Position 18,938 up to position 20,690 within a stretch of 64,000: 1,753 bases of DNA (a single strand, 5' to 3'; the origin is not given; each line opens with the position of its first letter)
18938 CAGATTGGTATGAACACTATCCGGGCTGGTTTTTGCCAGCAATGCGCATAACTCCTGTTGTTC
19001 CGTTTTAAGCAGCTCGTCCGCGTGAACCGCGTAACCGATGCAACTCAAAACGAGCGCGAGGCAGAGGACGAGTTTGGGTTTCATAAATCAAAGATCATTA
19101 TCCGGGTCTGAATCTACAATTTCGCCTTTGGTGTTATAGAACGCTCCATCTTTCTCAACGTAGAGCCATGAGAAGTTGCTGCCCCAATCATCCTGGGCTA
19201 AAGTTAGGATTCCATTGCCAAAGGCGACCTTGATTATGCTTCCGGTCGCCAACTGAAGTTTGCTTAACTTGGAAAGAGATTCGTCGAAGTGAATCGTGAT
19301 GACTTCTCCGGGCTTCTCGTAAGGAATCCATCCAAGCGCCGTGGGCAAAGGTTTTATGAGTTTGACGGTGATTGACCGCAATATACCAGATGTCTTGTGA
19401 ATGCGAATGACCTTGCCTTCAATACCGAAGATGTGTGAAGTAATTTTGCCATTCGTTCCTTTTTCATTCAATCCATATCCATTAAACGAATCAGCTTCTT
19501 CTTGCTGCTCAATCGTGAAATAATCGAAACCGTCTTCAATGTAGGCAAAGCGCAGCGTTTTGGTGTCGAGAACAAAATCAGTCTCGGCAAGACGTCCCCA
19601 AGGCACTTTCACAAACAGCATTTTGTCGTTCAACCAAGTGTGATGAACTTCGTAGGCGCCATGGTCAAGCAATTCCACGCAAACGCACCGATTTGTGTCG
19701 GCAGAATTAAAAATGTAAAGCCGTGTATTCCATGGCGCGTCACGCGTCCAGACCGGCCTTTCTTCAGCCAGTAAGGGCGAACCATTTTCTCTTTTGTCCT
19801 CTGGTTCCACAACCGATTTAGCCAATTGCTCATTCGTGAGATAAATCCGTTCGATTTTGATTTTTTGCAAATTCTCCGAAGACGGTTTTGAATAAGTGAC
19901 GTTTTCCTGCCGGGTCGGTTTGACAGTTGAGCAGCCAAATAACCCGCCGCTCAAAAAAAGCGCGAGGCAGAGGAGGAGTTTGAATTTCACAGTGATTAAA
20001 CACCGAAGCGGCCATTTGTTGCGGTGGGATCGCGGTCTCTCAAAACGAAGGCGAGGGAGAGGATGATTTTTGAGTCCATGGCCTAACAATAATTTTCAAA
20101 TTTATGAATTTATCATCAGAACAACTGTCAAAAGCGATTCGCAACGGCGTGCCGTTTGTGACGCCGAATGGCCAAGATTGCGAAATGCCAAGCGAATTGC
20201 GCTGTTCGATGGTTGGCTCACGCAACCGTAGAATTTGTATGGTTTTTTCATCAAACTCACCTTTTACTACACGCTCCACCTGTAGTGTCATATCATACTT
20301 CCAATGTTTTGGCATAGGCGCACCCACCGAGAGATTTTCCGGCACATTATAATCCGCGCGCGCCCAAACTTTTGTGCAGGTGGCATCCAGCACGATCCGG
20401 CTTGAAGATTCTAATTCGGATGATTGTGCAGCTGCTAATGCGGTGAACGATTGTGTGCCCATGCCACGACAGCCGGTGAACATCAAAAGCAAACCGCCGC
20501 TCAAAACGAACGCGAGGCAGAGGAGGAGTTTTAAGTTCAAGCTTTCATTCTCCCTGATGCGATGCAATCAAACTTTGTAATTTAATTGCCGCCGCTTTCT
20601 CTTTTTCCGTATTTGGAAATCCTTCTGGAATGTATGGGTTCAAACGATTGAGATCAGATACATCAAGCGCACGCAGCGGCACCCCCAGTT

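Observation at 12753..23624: Eleven-gene co-directional array of otherwise unrelated secreted proteins sharing a leader conserved at the nucleotide level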

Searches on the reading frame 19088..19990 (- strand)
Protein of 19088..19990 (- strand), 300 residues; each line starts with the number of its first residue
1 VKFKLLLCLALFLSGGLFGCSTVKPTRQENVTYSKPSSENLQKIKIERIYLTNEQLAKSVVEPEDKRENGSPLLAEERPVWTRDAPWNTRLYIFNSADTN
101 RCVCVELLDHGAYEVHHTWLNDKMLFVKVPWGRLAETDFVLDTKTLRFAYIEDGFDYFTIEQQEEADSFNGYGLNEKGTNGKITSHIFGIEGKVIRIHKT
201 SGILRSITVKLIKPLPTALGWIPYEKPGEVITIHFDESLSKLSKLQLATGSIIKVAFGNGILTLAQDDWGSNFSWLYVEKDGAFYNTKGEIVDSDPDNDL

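Call 8: search_protein_families(library=pfam, proteins=[window:19088-19990:-], max_evalue=0.01)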
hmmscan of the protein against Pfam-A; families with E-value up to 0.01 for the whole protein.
window:19088-19990:- (300 aa): 0 families

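Call 20: search_protein_families(library=ncbifam, proteins=[window:19088-19990:-], max_evalue=0.1)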
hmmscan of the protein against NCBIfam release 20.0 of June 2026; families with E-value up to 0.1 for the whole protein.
window:19088-19990:- (300 aa): 0 families

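Call 50: find_related_loci(query=window:19088-19990:-, collection=metagenome_contigs, flank=10000)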
Query window:19088-19990:- (300 aa) in metagenome_contigs; peptide patterns used: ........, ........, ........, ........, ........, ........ (x = any residue, [..] = any of these).
295 stretches matched a pattern; 16 encode a relative of the query (tblastn E <= 1e-3); 16 distinct loci.
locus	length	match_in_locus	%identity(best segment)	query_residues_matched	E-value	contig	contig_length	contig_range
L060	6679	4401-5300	86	1-300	3e-175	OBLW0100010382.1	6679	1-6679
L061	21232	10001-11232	82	1-300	3e-161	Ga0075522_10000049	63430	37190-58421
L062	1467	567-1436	78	14-300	9e-159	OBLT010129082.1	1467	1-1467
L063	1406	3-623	85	98-299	2e-122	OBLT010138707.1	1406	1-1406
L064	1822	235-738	73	1-168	1e-81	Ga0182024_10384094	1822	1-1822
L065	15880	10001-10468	73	1-298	2e-58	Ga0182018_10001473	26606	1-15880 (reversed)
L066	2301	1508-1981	66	1-300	1e-55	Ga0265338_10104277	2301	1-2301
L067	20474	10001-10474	67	1-300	7e-55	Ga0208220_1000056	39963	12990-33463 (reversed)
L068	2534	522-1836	67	1-300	6e-55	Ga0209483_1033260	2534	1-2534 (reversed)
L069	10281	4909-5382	66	1-300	6e-54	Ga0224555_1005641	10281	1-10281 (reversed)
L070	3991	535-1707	54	1-154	9e-51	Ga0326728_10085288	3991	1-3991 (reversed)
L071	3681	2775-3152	63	167-293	5e-48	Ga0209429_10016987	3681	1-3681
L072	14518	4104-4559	52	14-154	2e-39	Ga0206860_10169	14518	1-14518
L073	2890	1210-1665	50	14-154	5e-39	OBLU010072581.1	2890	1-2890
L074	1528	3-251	71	218-300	8e-37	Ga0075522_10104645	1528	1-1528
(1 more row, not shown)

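Call 60: search_protein_families(library=padloc, proteins=[window:19088-19990:-], max_evalue=0.01)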
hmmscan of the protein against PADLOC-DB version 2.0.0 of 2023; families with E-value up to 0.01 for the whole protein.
window:19088-19990:- (300 aa): 0 families

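Call 61: search_protein_families(library=phrogs, proteins=[window:19088-19990:-], max_evalue=0.01)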
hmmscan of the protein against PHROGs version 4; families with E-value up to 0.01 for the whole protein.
window:19088-19990:- (300 aa): 0 families

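Call 78: search_protein_families(library=pfam, proteins=[L067:17-1624:+, L067:3586-4443:+, L067:8403-9242:+, L067:11233-12393:+, L067:12425-13276:+, L061:7238-8248:+, L061:12084-14588:-, L061:5439-6104:+, L061:3137-3829:-], max_evalue=0.001)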
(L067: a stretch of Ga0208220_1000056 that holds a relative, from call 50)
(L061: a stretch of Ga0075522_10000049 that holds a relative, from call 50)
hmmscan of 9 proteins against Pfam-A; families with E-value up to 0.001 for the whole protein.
L067:17-1624:+ (535 aa): 17 families
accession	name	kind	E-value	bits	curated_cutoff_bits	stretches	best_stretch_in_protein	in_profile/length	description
PF13646.12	HEAT_2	-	1.2e-29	102.9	27.7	3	229-306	3-73/88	HEAT repeats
PF02985.28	HEAT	-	8.4e-25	84.9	23.5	2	226-254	1-29/31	HEAT repeat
PF13513.12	HEAT_EZ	-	1.7e-20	73.4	27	0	163-194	24-55/55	HEAT-like repeat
PF01602.26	Adaptin_N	-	5.1e-13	48.9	37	1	98-198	79-183/524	Adaptin N terminal region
PF00514.29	Arm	-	1.6e-12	47.4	20.6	0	99-123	13-37/41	Armadillo/beta-catenin-like repeat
PF25786.1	HEAT_GCN1_C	-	6.3e-12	46.2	27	1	222-297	24-102/151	GCN1-like, C-terminal HEAT repeats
PF12717.13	Cnd1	-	9.7e-10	39.2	26.4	0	226-301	22-97/162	non-SMC mitotic condensation complex subunit 1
PF22646.2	PPP2R1A-like_HEAT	-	1.3e-07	32.4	27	0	225-285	7-65/78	PPP2R1A-like HEAT repeat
PF03130.22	HEAT_PBS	-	2.5e-07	31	20.9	0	241-273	1-27/27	PBS lyase HEAT-like repeat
PF20168.4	PDS5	-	1.2e-06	27.2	27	0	66-199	243-353/1053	Sister chromatid cohesion protein PDS5 protein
PF24714.1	TOR1L1_N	-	1.5e-05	25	43.3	0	168-267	83-172/281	TORTIFOLIA1 N-terminal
PF12348.14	CLASP_N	-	1.9e-05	24.8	27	0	81-185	77-194/227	CLASP N terminal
PF21581.3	SCD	-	5.6e-05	23.8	27.5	0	143-198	3-61/75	Stromalin conservative domain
PF12755.13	Vac14_Fab1_bd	-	0.00016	22.6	22.1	0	161-191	21-51/97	Vacuolar 14 Fab1-binding region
PF24492.1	HEAT_ECM29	-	0.00043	20.9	27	0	218-252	105-139/160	Proteasome adapter and scaffold protein ECM29, HEAT-repeat domain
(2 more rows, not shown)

L067:3586-4443:+ (285 aa): 1 family
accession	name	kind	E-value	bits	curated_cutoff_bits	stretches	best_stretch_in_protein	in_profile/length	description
PF13807.11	GNVR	-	1e-05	25.8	27.7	0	228-278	28-76/82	G-rich domain on putative tyrosine kinase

L067:8403-9242:+ (279 aa): 0 families

L067:11233-12393:+ (386 aa): 3 families
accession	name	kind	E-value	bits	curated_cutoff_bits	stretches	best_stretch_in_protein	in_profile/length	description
PF22725.1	GFO_IDH_MocA_C3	-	9e-28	97.2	27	1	148-278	2-123/124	GFO/IDH/MocA C-terminal domain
PF01408.29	GFO_IDH_MocA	-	1.4e-20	74.6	24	1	7-138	1-119/120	Oxidoreductase family, NAD-binding Rossmann fold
PF02894.22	GFO_IDH_MocA_C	-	6.2e-18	65.8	22.9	1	151-378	1-214/218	Oxidoreductase family, C-terminal alpha/beta domain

L067:12425-13276:+ (283 aa): 1 family
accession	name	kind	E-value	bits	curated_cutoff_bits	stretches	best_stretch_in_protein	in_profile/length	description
PF06439.18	3keto-disac_hyd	-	2.5e-39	135.7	26.8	1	75-275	2-187/187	3-keto-disaccharide hydrolase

L061:7238-8248:+ (336 aa): 7 families
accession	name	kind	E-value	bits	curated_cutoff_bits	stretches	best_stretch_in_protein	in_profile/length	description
PF00561.26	Abhydrolase_1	-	4.5e-27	95.7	25.8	1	64-315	8-243/245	alpha/beta hydrolase fold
PF12697.13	Abhydrolase_6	-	1.6e-14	55.6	26.3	1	87-321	31-215/217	Alpha/beta hydrolase family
PF12146.15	Hydrolase_4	-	3.3e-13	49.9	27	1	84-156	33-108/239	Serine aminopeptidase, S33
PF03096.20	Ndr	-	6.6e-06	25.5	23.3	0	94-157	65-132/283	Ndr family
PF08386.16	Abhydrolase_4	-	6.9e-06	26.6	21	1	266-329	33-92/103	TAP-like protein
PF02129.25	Peptidase_S15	-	0.00031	21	23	1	124-311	95-261/262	X-Pro dipeptidyl-peptidase (S15 family)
PF06821.19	Ser_hydrolase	-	0.00063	20.1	22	0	113-156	42-89/172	Serine hydrolase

L061:12084-14588:- (834 aa): 6 families
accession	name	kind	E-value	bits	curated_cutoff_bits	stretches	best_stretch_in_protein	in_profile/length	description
PF17757.6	UvrB_inter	-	3.4e-32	110.9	22.9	1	274-363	1-91/91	UvrB interaction domain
PF00271.37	Helicase_C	-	3e-21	76.2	23.5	1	589-702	3-109/110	Helicase conserved C-terminal domain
PF12344.14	UvrB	-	1.2e-15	57.5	27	1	709-750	1-42/43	Ultra-violet resistance protein B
PF04851.21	ResIII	-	2.2e-11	44.4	22.5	1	129-207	5-84/164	Type III restriction enzyme, res subunit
PF02151.25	UVR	-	4.6e-10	39.3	21.5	1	781-811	4-34/36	UvrB/uvrC motif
PF00270.35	DEAD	-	3.7e-06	27.2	26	1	132-200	4-73/167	DEAD/DEAH box helicase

L061:5439-6104:+ (221 aa): 0 families

L061:3137-3829:- (230 aa): 0 families

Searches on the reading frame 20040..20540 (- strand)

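Call 8: search_protein_families(library=pfam, proteins=[window:20040-20540:-], max_evalue=0.01)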
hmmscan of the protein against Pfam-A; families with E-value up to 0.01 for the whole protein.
window:20040-20540:- (166 aa): 0 families

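Call 20: search_protein_families(library=ncbifam, proteins=[window:20040-20540:-], max_evalue=0.1)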
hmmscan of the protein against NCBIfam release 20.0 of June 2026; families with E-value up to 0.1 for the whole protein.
window:20040-20540:- (166 aa): 1 family
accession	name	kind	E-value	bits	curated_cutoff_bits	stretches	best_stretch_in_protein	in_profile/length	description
NF033113.0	halo_ClmS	equivalog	0.095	11.2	900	0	50-113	68-126/570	chloramphenicol-biosynthetic FADH2-dependent halogenase CmlS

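Call 60: search_protein_families(library=padloc, proteins=[window:20040-20540:-], max_evalue=0.01)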
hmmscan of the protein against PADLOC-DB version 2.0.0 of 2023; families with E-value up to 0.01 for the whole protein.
window:20040-20540:- (166 aa): 0 families

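Call 61: search_protein_families(library=phrogs, proteins=[window:20040-20540:-], max_evalue=0.01)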
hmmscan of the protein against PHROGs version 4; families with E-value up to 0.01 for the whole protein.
window:20040-20540:- (166 aa): 0 families
